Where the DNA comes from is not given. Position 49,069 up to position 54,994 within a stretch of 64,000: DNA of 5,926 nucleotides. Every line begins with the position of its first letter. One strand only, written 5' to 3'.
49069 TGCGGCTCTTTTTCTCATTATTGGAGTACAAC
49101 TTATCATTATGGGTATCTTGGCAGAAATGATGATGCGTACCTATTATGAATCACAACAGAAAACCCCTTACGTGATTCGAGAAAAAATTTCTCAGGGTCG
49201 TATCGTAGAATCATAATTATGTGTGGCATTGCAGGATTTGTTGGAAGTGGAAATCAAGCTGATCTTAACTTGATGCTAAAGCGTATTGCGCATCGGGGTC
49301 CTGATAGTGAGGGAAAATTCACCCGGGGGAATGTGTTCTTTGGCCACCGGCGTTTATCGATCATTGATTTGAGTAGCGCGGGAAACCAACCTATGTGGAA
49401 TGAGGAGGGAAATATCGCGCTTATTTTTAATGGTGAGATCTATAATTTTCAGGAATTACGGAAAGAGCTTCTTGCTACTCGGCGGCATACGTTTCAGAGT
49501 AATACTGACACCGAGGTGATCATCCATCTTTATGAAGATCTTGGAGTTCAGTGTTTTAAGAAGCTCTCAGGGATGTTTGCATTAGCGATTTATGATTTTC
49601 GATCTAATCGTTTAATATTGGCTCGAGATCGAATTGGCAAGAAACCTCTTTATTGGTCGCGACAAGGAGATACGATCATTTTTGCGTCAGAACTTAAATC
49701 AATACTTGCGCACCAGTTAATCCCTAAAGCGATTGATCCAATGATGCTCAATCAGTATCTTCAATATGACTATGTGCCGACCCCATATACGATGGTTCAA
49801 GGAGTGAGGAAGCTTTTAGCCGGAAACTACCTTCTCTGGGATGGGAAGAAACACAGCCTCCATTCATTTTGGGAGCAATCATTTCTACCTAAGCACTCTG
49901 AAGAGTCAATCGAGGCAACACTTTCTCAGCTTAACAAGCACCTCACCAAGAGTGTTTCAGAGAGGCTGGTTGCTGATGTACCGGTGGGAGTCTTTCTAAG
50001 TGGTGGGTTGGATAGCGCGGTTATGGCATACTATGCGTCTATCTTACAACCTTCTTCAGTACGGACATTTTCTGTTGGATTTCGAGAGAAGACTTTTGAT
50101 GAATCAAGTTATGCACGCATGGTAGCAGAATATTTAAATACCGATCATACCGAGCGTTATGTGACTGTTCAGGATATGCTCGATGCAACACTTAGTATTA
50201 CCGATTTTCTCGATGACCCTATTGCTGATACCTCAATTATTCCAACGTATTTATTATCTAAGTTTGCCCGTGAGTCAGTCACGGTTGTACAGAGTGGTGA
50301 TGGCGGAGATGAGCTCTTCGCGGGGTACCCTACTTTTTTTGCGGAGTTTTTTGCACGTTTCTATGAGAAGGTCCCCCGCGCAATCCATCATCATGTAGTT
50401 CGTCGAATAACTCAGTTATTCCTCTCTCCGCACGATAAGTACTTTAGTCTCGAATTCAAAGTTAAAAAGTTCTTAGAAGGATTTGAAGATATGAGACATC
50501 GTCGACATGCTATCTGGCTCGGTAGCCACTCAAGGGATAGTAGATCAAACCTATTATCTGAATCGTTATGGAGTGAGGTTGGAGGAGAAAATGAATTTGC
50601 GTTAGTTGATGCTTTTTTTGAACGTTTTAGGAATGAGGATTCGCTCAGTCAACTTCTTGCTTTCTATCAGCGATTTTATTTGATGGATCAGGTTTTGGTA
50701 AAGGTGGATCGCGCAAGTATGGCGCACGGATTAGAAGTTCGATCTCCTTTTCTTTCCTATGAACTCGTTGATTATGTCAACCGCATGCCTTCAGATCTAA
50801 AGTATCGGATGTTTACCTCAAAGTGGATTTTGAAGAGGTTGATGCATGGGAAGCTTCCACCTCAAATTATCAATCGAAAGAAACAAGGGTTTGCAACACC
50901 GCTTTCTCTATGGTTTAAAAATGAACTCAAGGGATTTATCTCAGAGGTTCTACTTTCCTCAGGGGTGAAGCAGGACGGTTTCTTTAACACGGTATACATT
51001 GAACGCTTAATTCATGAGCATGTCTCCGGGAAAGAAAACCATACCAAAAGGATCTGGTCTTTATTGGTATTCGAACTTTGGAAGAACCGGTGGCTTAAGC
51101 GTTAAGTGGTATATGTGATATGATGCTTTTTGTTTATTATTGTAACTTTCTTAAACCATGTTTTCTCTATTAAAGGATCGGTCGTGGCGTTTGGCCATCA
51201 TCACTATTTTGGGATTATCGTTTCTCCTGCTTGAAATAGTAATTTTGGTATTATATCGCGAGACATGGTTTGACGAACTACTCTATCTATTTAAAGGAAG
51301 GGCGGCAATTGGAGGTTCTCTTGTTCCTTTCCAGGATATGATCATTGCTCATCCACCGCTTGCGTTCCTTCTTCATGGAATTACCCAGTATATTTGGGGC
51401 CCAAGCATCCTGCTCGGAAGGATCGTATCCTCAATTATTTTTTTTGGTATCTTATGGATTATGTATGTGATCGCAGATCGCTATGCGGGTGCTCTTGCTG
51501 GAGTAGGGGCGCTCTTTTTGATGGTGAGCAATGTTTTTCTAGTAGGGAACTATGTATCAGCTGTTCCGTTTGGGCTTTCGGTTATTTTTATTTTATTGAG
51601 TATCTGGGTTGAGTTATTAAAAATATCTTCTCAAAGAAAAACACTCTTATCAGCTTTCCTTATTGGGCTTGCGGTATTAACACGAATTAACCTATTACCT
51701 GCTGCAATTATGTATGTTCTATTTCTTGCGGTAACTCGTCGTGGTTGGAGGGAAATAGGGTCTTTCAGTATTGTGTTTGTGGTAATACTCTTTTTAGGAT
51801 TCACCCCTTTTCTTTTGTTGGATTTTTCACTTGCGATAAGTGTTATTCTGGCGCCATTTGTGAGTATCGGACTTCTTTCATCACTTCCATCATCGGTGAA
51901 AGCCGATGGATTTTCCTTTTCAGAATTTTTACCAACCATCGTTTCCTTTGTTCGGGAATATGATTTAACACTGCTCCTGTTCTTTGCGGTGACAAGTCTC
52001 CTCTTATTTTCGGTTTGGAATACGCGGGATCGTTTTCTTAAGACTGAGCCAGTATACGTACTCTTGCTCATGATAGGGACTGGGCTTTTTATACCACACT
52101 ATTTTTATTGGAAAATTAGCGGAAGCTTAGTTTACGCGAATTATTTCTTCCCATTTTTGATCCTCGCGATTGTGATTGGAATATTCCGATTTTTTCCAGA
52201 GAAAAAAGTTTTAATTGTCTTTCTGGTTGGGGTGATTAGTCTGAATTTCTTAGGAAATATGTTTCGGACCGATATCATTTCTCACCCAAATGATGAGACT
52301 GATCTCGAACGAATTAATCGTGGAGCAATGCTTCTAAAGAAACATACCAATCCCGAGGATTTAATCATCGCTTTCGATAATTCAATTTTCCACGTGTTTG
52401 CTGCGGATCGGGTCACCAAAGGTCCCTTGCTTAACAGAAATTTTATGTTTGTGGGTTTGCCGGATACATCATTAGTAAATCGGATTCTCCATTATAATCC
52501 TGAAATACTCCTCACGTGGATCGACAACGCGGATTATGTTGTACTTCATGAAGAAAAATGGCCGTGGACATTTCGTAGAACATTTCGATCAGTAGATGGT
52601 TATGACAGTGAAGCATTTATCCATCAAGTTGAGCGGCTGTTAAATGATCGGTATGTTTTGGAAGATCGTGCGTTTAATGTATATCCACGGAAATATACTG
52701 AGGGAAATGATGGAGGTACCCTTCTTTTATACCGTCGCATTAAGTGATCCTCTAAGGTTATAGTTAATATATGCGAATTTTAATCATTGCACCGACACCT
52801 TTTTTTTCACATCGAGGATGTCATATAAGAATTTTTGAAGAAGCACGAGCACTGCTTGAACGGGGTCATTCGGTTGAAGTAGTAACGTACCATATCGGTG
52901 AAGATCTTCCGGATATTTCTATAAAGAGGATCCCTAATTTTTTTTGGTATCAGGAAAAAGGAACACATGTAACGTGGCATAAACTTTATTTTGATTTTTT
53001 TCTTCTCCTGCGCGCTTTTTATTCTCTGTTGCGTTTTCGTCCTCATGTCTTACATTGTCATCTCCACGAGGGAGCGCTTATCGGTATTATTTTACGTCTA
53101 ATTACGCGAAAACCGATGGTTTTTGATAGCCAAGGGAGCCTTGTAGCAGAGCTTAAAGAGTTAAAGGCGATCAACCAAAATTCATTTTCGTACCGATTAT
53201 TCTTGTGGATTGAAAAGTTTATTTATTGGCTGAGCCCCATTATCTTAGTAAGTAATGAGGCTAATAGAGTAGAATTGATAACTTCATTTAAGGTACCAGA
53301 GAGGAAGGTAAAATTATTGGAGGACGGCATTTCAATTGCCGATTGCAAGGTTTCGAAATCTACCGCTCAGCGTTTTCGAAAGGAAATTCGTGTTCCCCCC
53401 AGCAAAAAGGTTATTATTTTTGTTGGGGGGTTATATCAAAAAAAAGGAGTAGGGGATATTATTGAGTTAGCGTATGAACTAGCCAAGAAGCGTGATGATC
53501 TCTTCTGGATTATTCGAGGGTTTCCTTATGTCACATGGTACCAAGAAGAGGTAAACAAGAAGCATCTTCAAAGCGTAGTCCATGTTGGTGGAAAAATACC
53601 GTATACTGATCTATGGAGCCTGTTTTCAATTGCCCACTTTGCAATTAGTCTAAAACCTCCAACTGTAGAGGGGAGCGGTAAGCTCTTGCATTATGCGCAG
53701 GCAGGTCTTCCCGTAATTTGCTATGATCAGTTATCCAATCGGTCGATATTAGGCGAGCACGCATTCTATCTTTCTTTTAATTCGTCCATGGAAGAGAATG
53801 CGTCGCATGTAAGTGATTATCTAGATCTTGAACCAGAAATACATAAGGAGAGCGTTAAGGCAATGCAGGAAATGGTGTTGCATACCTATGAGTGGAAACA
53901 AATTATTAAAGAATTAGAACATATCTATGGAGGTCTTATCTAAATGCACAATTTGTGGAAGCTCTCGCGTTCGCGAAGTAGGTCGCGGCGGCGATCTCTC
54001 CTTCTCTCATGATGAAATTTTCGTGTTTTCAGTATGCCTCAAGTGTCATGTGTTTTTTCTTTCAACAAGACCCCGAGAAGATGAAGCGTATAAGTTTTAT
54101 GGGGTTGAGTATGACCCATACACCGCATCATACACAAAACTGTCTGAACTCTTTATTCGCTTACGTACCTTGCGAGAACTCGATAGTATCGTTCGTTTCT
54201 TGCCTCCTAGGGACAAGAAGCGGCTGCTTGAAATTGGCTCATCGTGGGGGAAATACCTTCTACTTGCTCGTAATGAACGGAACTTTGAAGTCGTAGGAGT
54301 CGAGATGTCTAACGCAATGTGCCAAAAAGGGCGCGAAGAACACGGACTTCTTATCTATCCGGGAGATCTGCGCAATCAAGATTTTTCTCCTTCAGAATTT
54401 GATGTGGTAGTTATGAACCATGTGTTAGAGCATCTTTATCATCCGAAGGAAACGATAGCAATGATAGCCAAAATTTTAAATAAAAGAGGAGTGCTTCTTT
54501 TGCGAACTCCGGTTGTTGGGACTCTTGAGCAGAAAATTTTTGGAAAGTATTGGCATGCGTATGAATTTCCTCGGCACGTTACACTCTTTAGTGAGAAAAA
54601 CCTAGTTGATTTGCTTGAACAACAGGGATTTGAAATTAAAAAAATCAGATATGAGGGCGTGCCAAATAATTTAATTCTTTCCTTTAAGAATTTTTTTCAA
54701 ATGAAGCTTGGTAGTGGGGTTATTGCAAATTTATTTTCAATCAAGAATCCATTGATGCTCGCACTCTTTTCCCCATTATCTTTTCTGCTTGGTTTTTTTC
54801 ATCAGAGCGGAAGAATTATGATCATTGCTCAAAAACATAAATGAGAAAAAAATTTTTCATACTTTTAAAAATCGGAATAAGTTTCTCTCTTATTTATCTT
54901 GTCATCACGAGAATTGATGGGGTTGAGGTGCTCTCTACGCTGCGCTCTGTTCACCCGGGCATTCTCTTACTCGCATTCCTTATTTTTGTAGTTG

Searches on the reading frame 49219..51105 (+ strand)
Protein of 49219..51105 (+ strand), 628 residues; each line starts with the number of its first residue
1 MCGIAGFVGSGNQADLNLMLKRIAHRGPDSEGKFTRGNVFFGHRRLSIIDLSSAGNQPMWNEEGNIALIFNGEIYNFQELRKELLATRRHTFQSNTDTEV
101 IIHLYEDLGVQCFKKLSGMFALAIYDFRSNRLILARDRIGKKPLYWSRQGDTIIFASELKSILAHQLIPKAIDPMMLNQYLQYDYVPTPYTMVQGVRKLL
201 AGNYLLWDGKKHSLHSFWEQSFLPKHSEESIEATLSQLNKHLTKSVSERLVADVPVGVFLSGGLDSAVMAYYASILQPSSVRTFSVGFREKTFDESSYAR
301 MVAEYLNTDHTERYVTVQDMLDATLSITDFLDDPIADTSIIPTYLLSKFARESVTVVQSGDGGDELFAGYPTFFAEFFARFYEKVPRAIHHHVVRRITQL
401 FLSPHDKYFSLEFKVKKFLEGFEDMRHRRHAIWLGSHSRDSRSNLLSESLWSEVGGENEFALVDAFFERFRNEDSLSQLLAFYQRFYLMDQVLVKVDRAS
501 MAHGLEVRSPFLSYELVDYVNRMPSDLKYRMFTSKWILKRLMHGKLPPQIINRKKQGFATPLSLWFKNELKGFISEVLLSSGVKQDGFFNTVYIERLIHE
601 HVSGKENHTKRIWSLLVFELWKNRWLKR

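Call 3: search_protein_families(library=pfam, proteins=[window:49219-51105:+], max_evalue=0.01)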
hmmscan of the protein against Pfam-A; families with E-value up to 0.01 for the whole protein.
window:49219-51105:+ (628 aa): 6 families
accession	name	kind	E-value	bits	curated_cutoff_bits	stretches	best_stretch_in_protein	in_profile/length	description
PF00733.27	Asn_synthase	-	3.6e-97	326.6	21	1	238-622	2-353/354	Asparagine synthase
PF13537.11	GATase_7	-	1.8e-45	154.3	25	1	43-164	1-123/123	Glutamine amidotransferase domain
PF13522.11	GATase_6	-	8.6e-45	152.4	27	1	28-158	1-130/130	Glutamine amidotransferase domain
PF12481.13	DUF3700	-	2.7e-06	27.5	27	1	65-162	76-175/228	Aluminium induced protein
PF06508.19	QueC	-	0.0015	18.5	22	1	258-316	4-61/210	Queuosine biosynthesis protein QueC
PF02540.23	NAD_synthase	-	0.0024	17.5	21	1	236-374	3-141/242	NAD synthase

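Call 15: search_protein_families(library=ncbifam, proteins=[window:49219-51105:+], max_evalue=0.01)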
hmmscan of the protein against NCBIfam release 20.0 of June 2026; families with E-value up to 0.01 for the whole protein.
window:49219-51105:+ (628 aa): 10 families
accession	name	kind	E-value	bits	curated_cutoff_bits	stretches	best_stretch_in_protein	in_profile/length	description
TIGR03108.1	eps_aminotran_1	hypoth_equivalog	7.4e-162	540.2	816.9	1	1-620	1-623/628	XrtA/PEP-CTERM system amidotransferase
TIGR01536.1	asn_synth_AEB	equivalog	2.2e-142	475.7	267.1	1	2-558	1-517/517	asparagine synthase (glutamine-hydrolyzing)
TIGR03104.1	trio_amidotrans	equivalog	1.2e-124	416.8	570.1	2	1-371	1-381/589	N-acetylglutaminylglutamine amidotransferase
NF006949.0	PRK09431.1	equivalog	1e-97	328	499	3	1-164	1-167/554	asparagine synthase B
NF033535.1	lass_lactam_cya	exception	1.1e-63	215.9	525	2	3-376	3-385/668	lasso peptide isopeptide bond-forming cyclase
NF033561.1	macrolact_Ik_Al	subfamily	6.7e-19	67.9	300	2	117-380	80-344/561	albusnodin/ikarugamycin family macrolactam cyclase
NF001484.0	PRK00331.1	subfamily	3.1e-16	58.9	381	1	38-165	66-201/601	isomerizing glutamine--fructose-6-phosphate transaminase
TIGR01135.1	glmS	equivalog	4e-14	52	418.05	1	57-165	85-200/607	glutamine--fructose-6-phosphate transaminase (isomerizing)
TIGR01134.1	purF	equivalog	6.1e-14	52.2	350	1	36-159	63-196/432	amidophosphoribosyltransferase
NF010587.0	PRK13980.1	equivalog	0.0024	17.1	255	1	228-327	8-104/267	NAD+ synthase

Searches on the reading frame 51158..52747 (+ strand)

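Call 3: search_protein_families(library=pfam, proteins=[window:51158-52747:+], max_evalue=0.01)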
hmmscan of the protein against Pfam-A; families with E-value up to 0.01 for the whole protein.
window:51158-52747:+ (529 aa): 1 family
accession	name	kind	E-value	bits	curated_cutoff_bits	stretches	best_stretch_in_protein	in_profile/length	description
PF13231.12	PMT_2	-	1.6e-05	25.6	26.1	1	65-217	2-156/160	Dolichyl-phosphate-mannose-protein mannosyltransferase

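Call 15: search_protein_families(library=ncbifam, proteins=[window:51158-52747:+], max_evalue=0.01)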
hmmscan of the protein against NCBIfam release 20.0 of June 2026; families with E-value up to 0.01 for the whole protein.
window:51158-52747:+ (529 aa): 1 family
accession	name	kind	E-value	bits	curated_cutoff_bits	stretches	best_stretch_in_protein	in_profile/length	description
NF047440.1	LA3751_2_3_fam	subfamily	0.003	16.4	200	1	89-215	103-237/460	LA_3751/LA_3752 family putative glycosyltransferase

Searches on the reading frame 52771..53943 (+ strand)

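Call 9: search_protein_families(library=pfam, proteins=[window:52771-53943:+], max_evalue=0.001)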
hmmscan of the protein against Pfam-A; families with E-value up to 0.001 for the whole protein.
window:52771-53943:+ (390 aa): 5 families
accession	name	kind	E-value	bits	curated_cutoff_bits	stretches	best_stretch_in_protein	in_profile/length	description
PF00534.26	Glycos_transf_1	-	3.4e-14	53.2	26.4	1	201-356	4-160/172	Glycosyl transferases group 1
PF13579.12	Glyco_trans_4_4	-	3.3e-12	47.5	29.7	1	16-183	2-155/158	Glycosyl transferase 4-like domain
PF13439.12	Glyco_transf_4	-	3.3e-12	47.2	28.5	1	20-188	7-167/170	Glycosyltransferase Family 4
PF13692.12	Glyco_trans_1_4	-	8.9e-08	32.9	27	1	213-346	2-135/142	Glycosyl transferases group 1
PF13524.12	Glyco_trans_1_2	-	0.00015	22.2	25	1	260-383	27-143/144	Glycosyl transferase-like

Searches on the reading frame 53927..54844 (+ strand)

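Call 9: search_protein_families(library=pfam, proteins=[window:53927-54844:+], max_evalue=0.001)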
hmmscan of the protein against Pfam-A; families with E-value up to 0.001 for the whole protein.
window:53927-54844:+ (305 aa): 8 families
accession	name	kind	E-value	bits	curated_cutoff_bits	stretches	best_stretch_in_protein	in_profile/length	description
PF13489.12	Methyltransf_23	-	5.1e-23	82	27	1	84-237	8-161/164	Methyltransferase domain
PF08241.18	Methyltransf_11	-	2e-12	48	21.2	1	101-191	1-94/95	Methyltransferase domain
PF08242.18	Methyltransf_12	-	1.6e-10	42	30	1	101-190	1-98/98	Methyltransferase domain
PF13847.12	Methyltransf_31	-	4.6e-10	39.8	27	1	96-224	3-128/145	Methyltransferase domain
PF13649.12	Methyltransf_25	-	1.6e-09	38.8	27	1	101-188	2-97/97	Methyltransferase domain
PF02353.26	CMAS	-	4.4e-06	26.7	27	1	84-240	50-215/273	Mycolic acid cyclopropane synthetase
PF07021.18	MetW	-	2.4e-05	24.5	21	1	96-184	13-102/193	Methionine biosynthesis protein MetW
PF20922.3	Anamorsin_N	-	6.3e-05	23.2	27.1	1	148-200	42-95/163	Anamorsin, N-terminal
